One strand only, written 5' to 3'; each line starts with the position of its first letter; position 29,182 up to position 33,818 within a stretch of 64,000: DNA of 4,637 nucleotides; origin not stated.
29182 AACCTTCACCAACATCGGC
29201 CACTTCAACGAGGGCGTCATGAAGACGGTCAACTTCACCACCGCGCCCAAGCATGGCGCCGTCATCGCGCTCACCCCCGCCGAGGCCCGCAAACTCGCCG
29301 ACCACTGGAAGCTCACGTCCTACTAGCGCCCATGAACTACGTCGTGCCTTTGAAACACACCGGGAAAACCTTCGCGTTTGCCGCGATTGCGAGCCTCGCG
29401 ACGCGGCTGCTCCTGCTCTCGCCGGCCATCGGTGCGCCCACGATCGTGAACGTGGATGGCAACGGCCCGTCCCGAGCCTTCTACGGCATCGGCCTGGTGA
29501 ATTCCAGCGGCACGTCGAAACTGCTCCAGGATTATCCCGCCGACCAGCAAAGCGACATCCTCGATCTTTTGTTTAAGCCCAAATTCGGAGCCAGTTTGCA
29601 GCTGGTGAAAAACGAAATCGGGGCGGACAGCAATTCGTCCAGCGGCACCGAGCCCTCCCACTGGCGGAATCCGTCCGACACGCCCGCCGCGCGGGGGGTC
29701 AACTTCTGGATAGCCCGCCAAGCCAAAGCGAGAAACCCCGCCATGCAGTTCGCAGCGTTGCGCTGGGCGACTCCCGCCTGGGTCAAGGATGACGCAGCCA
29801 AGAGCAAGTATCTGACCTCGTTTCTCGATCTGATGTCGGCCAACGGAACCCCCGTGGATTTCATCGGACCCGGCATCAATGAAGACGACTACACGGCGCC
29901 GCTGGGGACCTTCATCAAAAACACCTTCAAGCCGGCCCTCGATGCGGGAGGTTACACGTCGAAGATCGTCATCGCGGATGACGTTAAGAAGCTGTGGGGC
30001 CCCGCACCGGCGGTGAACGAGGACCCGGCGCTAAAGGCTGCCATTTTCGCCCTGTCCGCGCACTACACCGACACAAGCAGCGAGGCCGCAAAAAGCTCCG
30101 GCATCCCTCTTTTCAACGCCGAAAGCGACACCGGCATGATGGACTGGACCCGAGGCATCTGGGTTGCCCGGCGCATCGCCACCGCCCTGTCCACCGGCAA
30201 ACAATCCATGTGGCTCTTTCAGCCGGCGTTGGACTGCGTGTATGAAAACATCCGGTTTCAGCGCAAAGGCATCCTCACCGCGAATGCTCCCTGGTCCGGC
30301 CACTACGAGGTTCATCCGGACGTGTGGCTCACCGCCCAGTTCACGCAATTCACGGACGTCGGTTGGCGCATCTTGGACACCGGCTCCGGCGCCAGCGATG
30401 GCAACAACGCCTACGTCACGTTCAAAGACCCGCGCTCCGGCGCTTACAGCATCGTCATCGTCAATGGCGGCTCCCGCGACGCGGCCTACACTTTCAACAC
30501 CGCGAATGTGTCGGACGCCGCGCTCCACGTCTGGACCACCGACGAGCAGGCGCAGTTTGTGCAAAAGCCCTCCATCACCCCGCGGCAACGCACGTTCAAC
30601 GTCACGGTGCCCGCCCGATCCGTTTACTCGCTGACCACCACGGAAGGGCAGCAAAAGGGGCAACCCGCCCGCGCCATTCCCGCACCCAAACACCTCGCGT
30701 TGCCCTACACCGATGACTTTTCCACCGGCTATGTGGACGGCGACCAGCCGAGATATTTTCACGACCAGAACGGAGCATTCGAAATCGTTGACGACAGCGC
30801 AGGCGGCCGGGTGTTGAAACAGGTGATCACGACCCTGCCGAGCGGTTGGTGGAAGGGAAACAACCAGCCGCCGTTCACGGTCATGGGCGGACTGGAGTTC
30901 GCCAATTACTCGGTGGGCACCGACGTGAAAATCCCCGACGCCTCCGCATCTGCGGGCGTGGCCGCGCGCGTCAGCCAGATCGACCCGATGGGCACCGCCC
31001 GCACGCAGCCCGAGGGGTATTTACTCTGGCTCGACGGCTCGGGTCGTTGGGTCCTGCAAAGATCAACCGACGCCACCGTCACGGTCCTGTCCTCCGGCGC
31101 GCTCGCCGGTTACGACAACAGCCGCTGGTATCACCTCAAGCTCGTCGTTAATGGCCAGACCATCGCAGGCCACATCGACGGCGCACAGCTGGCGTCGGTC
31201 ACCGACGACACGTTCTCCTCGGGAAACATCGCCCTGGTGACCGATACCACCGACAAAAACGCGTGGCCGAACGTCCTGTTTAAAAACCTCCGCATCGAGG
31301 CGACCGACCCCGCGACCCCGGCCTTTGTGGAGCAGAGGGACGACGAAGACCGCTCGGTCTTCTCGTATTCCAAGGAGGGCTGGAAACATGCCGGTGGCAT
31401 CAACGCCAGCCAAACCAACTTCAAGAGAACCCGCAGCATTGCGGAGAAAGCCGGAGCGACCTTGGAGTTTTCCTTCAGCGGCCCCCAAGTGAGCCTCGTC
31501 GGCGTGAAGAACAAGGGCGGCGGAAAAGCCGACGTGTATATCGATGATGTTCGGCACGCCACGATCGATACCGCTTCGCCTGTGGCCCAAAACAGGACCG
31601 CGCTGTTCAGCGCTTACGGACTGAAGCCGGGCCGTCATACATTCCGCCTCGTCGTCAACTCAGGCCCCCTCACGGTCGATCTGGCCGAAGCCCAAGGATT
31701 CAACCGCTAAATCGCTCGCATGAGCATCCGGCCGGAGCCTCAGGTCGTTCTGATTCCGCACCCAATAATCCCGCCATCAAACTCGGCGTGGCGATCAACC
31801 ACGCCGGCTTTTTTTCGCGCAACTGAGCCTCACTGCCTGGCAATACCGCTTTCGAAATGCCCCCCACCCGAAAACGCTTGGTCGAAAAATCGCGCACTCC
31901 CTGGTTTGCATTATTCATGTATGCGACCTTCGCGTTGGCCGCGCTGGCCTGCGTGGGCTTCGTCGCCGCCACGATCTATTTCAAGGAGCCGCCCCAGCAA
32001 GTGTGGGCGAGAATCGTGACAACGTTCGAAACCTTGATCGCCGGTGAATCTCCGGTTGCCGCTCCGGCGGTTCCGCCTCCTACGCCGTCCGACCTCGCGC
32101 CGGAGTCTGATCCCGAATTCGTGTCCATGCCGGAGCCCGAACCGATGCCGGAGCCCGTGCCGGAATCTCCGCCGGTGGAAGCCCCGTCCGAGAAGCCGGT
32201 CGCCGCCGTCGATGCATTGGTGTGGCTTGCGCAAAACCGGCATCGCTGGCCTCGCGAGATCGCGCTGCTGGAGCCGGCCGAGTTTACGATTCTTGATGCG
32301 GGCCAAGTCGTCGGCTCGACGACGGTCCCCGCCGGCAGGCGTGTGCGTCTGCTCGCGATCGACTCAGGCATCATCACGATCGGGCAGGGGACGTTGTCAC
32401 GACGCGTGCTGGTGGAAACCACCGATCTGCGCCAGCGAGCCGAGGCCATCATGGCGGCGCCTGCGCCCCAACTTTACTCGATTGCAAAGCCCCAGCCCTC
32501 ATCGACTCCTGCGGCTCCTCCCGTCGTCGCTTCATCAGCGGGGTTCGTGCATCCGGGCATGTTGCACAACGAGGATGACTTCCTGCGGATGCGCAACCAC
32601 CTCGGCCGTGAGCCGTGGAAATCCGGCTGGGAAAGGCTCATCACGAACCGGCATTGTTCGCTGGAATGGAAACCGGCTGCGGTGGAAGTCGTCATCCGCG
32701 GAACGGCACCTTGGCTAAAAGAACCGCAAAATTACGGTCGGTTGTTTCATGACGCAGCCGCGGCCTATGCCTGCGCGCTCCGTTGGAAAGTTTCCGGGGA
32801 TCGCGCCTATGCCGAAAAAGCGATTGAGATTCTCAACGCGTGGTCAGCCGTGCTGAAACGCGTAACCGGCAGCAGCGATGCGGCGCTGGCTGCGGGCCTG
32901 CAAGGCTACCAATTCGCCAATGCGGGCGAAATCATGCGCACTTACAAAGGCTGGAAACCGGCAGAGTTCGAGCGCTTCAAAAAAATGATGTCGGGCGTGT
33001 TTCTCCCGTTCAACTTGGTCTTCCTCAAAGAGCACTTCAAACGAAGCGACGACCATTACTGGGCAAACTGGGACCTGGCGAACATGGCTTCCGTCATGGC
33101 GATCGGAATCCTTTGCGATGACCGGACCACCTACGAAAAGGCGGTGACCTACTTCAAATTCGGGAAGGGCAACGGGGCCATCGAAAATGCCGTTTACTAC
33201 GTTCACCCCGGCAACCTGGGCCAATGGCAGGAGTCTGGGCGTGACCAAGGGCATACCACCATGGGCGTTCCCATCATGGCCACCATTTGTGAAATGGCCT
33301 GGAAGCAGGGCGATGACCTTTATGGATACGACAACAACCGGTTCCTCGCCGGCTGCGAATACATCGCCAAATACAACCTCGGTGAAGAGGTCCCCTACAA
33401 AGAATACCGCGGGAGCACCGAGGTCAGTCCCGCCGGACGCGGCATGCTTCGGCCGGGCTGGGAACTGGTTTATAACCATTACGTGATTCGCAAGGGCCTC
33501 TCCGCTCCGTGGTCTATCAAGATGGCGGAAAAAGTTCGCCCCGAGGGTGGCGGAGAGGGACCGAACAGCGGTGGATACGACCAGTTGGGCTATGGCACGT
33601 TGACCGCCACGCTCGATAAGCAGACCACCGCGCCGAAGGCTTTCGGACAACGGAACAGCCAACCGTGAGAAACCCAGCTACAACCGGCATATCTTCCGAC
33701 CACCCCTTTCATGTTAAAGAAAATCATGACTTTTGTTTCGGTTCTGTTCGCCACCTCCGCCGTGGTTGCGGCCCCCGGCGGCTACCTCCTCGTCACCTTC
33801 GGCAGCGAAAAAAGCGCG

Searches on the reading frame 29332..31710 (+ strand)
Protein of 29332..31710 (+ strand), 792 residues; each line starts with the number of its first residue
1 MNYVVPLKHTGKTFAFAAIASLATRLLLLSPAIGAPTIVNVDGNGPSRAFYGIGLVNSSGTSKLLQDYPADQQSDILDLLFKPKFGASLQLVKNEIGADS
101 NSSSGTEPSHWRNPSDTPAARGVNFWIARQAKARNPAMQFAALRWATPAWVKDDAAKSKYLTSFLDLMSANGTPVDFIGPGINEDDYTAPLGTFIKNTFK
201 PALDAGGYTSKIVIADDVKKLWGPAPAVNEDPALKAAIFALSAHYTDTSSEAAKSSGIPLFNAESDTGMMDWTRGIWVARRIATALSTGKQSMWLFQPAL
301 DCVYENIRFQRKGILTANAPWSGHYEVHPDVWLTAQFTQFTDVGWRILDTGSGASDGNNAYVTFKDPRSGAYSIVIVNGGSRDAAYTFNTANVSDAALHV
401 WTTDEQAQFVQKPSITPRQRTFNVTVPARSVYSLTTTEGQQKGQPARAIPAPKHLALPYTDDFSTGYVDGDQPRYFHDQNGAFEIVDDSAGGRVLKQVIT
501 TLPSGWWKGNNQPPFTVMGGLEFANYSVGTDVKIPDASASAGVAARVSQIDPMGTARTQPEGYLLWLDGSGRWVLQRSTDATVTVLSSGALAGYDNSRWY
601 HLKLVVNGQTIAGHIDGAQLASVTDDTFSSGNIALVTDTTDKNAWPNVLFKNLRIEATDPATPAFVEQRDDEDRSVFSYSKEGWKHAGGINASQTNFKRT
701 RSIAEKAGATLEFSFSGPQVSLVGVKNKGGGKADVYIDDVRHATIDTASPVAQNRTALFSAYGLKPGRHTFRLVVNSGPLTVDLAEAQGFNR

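Call 7: search_protein_families(library=pfam, proteins=[window:29332-31710:+], max_evalue=0.001)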
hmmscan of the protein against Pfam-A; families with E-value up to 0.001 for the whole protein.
window:29332-31710:+ (792 aa): 4 families
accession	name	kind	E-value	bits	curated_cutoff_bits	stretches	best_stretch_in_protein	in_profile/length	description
PF02057.21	Glyco_hydro_59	-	9.5e-75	252.1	27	1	50-339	1-294/294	Glycosyl hydrolase family 59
PF21708.4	Glyco_hydro_59_C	-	4.2e-18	66.4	27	1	478-641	1-163/175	Galactocerebrosidase, C-terminal lectin domain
PF06439.18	3keto-disac_hyd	-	5.5e-06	27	26.8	1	521-656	49-187/187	3-keto-disaccharide hydrolase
PF17996.7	CE2_N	-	2.1e-05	25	27.9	1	706-777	17-84/108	Carbohydrate esterase 2 N-terminal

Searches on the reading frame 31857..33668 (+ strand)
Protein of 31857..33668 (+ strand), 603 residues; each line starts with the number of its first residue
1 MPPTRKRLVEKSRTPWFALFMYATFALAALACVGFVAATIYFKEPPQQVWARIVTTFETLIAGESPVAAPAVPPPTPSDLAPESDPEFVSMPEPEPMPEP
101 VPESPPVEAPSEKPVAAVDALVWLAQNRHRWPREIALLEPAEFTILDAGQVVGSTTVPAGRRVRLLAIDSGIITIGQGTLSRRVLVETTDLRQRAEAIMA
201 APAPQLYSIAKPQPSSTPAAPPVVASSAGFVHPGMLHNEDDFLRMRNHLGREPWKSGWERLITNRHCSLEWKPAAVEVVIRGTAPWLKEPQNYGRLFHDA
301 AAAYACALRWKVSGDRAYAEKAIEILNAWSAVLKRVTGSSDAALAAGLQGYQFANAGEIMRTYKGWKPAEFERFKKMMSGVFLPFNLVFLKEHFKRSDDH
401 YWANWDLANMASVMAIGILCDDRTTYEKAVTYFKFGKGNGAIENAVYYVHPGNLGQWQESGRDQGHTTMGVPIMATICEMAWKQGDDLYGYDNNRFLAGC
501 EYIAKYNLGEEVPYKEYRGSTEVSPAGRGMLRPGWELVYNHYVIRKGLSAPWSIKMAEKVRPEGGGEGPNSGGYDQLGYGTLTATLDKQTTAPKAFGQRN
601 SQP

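Call 7: search_protein_families(library=pfam, proteins=[window:31857-33668:+], max_evalue=0.001)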
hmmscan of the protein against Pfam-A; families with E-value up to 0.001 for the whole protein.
window:31857-33668:+ (603 aa): 1 family
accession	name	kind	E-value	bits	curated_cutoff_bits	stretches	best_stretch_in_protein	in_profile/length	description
PF05426.18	Alginate_lyase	-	4.1e-20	72.8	22.2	1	289-509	48-271/275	Alginate lyase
